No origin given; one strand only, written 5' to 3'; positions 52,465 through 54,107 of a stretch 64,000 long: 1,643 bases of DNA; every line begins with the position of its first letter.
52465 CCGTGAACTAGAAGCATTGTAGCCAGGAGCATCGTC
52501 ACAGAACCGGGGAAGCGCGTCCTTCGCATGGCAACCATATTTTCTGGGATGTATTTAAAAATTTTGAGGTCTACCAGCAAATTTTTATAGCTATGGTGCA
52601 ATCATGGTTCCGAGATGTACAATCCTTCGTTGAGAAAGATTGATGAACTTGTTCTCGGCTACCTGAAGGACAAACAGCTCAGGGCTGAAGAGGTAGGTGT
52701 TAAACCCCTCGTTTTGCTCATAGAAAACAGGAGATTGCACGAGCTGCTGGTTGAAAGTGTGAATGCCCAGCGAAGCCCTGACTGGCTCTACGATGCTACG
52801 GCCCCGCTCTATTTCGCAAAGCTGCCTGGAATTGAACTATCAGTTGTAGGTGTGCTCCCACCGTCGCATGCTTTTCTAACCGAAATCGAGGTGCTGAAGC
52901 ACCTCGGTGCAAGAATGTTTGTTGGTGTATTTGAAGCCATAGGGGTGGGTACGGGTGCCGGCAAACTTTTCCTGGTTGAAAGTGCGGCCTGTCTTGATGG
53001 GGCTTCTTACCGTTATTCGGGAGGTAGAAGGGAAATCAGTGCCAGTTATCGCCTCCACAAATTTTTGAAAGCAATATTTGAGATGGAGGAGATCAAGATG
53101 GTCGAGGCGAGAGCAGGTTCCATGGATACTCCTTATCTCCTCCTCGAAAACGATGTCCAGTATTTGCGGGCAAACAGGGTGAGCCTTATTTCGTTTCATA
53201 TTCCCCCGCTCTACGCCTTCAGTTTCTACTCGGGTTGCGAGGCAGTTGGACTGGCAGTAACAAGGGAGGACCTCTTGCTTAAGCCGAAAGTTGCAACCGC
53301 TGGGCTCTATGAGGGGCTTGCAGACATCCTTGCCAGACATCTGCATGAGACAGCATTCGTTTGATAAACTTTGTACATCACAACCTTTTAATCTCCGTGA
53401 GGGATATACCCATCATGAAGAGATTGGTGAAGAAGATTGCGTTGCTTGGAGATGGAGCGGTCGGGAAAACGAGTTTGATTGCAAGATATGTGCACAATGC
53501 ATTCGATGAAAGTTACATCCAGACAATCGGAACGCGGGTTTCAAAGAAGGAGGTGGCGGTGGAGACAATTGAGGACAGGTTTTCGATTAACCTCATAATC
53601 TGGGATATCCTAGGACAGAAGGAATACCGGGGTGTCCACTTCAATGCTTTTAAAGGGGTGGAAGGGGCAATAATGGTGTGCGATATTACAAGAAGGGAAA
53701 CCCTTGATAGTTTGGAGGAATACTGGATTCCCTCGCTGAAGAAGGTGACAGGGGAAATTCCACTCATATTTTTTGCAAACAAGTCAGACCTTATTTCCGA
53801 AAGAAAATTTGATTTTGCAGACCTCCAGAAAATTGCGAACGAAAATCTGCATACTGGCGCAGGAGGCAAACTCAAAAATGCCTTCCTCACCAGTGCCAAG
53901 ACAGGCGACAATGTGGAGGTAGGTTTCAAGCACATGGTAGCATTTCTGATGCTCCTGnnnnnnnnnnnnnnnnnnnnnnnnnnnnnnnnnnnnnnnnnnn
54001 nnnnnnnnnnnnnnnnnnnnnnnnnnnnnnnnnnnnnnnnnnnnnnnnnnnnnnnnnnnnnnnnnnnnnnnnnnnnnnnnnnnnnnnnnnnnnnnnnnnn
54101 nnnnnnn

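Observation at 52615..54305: Eukaryote-like Rab-family small GTPase translationally coupled to a divergent PNP/MTAN-fold protein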

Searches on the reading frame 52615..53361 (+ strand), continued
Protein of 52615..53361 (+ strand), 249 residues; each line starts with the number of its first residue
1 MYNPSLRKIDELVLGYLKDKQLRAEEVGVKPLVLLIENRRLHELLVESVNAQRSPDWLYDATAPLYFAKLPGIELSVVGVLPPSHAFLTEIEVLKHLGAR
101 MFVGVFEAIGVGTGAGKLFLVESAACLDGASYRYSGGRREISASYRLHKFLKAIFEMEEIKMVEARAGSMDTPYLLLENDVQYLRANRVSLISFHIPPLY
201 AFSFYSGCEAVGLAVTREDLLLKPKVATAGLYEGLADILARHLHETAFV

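Call 37: find_encoding_contigs(protein=P0004, flank=5000, max_places=2)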
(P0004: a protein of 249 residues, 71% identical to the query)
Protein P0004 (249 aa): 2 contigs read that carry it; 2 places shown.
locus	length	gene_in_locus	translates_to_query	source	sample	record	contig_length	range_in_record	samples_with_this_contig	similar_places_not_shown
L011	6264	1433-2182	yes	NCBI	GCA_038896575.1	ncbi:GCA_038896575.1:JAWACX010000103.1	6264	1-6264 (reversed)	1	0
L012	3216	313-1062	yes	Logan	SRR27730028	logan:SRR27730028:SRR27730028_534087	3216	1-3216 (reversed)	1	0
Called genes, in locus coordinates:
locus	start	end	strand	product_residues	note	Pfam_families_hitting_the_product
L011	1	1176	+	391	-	PF24489:Ig_J_second (faint), PF17789:MG4 (faint), PF00041:fn3 (weak), PF02369:Big_1 (faint), PF13620:CarboxypepD_reg (faint)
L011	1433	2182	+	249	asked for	-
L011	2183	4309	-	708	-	PF00133:tRNA-synt_1, PF01406:tRNA-synt_1e (faint), PF09334:tRNA-synt_1g, PF08264:Anticodon_1, PF19303:Anticodon_3, PF01588:tRNA_bind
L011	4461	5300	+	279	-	PF12849:PBP_like_2, PF13531:SBP_bac_11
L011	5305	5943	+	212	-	PF00528:BPD_transp_1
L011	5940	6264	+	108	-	PF00005:ABC_tran, PF13304:AAA_21 (weak)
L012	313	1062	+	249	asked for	-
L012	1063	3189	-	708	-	PF00133:tRNA-synt_1, PF01406:tRNA-synt_1e (faint), PF09334:tRNA-synt_1g, PF08264:Anticodon_1, PF19303:Anticodon_3, PF01588:tRNA_bind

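Call 49: find_related_loci(query=A1, collection=metagenome_contigs, flank=6000)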
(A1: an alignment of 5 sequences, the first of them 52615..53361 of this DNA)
Query A1 (249 aa) in metagenome_contigs; peptide patterns used: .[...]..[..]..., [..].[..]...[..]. (x = any residue, [..] = any of these).
226 stretches matched a pattern, but none encodes a relative of the query by tblastn (E <= 1e-3).
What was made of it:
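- Tried and rejected: A metagenome_contigs scan with the ORF1 profile found no relatives (call 49).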

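Call 52: find_related_loci(query=A5, collection=genome_contigs, flank=6000)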
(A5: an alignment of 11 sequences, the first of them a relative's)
Query A5 (257 aa) in genome_contigs; peptide patterns used: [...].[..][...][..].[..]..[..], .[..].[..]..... (x = any residue, [..] = any of these).
406 stretches matched a pattern; 193 encode a relative of the query (tblastn E <= 1e-3); the best 80 are kept; 80 distinct loci.
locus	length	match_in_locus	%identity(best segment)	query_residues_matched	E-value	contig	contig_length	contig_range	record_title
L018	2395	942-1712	100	1-257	0e+0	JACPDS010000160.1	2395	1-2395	MAG: Armatimonadetes bacterium isolate NC_groundwater_315_Ag_B-0.1um_31_7 GD18-4_B1_scaffold_1135215, whole genome shotg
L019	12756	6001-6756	59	1-253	1e-103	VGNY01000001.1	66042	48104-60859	MAG: Chloroflexi bacterium isolate M_DeepCast_200m_mx_194 M_DeepCast_200m_mx_194_Ga0194113_10000256, whole genome shotgu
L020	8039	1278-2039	58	1-254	8e-102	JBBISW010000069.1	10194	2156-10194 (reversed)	MAG: Chloroflexota bacterium isolate SLF170214_bin_382 NODE_5426_length_10194_cov_9.058783, whole genome shotgun sequenc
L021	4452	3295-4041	56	1-249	9e-101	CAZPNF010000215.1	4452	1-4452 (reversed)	MAG TPA_asm: uncultured bacterium isolate binchicken_co262_332 genome assembly, contig: NODE_23396_length_4452_cov_5.976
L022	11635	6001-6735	58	1-245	3e-97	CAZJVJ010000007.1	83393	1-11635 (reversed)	MAG TPA_asm: uncultured Dehalococcoidales bacterium isolate binchicken_co40_102 genome assembly, contig: NODE_309_length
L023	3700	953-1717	55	1-255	4e-98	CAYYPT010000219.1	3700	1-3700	MAG TPA_asm: uncultured bacterium isolate binchicken_co184_744 genome assembly, contig: NODE_55301_length_3700_cov_10.73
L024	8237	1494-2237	55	2-249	6e-96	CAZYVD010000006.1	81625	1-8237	MAG TPA_asm: uncultured bacterium isolate binchicken_co256_918 genome assembly, contig: NODE_204_length_81625_cov_6.8156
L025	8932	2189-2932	52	1-248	3e-88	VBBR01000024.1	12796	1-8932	MAG: Candidatus Bathyarchaeota archaeon isolate BA_23 14_0903_13_30cm_scaffold_617047, whole genome shotgun sequence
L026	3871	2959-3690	51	5-248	5e-86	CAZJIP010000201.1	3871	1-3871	MAG TPA_asm: uncultured Methanomassiliicoccales archaeon isolate SRP093762_co1_91 genome assembly, contig: NODE_12361_le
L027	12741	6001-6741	50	1-248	2e-85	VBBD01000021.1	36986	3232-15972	MAG: Candidatus Bathyarchaeota archaeon isolate BA_9 14_0929_09_40cm_scaffold_365, whole genome shotgun sequence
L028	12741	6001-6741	52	2-248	3e-84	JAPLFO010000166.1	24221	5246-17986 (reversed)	MAG: Ignavibacteriales bacterium isolate LacPavin_0419_WC90_MAG_51_8 LacPavin_0419_WC90_scaffold_25199, whole genome sho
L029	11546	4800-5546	49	1-249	3e-83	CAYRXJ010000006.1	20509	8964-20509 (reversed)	MAG TPA_asm: uncultured Candidatus Bathyarchaeia archaeon isolate SRP273308_co1_258 genome assembly, contig: NODE_2753_l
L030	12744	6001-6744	50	2-249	6e-81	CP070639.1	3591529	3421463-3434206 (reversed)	MAG: Anaerolineales bacterium isolate bin917 chromosome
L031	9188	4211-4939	51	6-248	8e-81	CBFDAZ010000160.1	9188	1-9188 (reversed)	MAG TPA_asm: uncultured bacterium isolate SRR26215687_binner123_Refined_16 genome assembly, contig: ERZ25073490.5015, wh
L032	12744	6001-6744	48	2-249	5e-80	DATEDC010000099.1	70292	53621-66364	MAG TPA_asm: Anaerolineales bacterium isolate SMAG_U8288 k141_2721678, whole genome shotgun sequence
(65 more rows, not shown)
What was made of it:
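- Tried and rejected: It was repeated with 11 sequences (call 52).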

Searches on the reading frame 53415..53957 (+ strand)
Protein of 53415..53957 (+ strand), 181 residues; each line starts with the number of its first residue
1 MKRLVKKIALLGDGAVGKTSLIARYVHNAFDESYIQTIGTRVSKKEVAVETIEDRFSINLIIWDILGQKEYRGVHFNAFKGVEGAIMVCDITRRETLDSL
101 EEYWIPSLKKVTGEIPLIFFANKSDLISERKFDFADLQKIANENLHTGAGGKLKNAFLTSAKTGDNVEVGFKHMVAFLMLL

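Call 64: search_solved_structures(query=A6, max_evalue=1e-10, show_alignments=0)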
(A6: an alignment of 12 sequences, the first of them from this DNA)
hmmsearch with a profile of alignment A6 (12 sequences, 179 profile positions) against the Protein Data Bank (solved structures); distinct sequences matched with E-value up to 1e-10: 803 (the best 60 are shown).
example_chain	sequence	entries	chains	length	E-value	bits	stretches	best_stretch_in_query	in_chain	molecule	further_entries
7ezb_A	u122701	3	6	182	8.2e-37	129.8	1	5-178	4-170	Thorarchaeota Rab | Chains: A,B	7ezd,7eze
1z08_A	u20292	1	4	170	9e-34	119.9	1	7-178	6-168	Ras-related protein Rab-21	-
2rhd_A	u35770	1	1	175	6e-33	117.2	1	9-177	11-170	Small GTP binding protein rab1a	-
1yzu_A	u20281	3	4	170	1.8e-32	115.6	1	7-178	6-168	Ras-related protein Rab-21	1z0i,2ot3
1yzt_A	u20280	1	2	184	2.2e-32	115.3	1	6-178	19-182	Ras-related protein Rab-21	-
9ltq_A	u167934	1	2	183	3.4e-32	114.8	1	8-178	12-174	Ras-related protein Rab-43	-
9ltp_B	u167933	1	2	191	3.9e-32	114.5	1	8-178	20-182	Ras-related protein Rab-43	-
2hup_A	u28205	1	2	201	4.7e-32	114.3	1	8-178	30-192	RAS-related protein RAB-43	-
1vg1_A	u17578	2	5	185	3e-31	111.7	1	3-176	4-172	Ras-related protein Rab-7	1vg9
6ekk_C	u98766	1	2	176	4.3e-31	111.1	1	9-178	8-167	Ras-related protein Rab-35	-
1vg0_B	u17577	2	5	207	4.4e-31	111.1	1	3-176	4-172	Ras-related protein Rab-7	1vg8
3tw8_B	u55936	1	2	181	4.5e-31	111.1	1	9-178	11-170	Ras-related protein Rab-35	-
4fmc_B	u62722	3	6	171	1e-30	109.9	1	9-177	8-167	Ras-related protein Rab-1A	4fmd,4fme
4jvs_B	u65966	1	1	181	1.1e-30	109.8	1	9-177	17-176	Ras-related protein Rab-1A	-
4fmb_B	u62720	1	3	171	1.1e-30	109.8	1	9-177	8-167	Ras-related protein Rab-1A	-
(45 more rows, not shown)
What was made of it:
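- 53415..54305 (+): Rab-like Ras-superfamily small GTPase, 296 aa. G domain is about residues 1-180 (53415-53954). Linker and conserved C-terminal domain are about residues 196-296 (54000-54302). With the family profile all top 60 PDB hits are Rabs (call 64).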
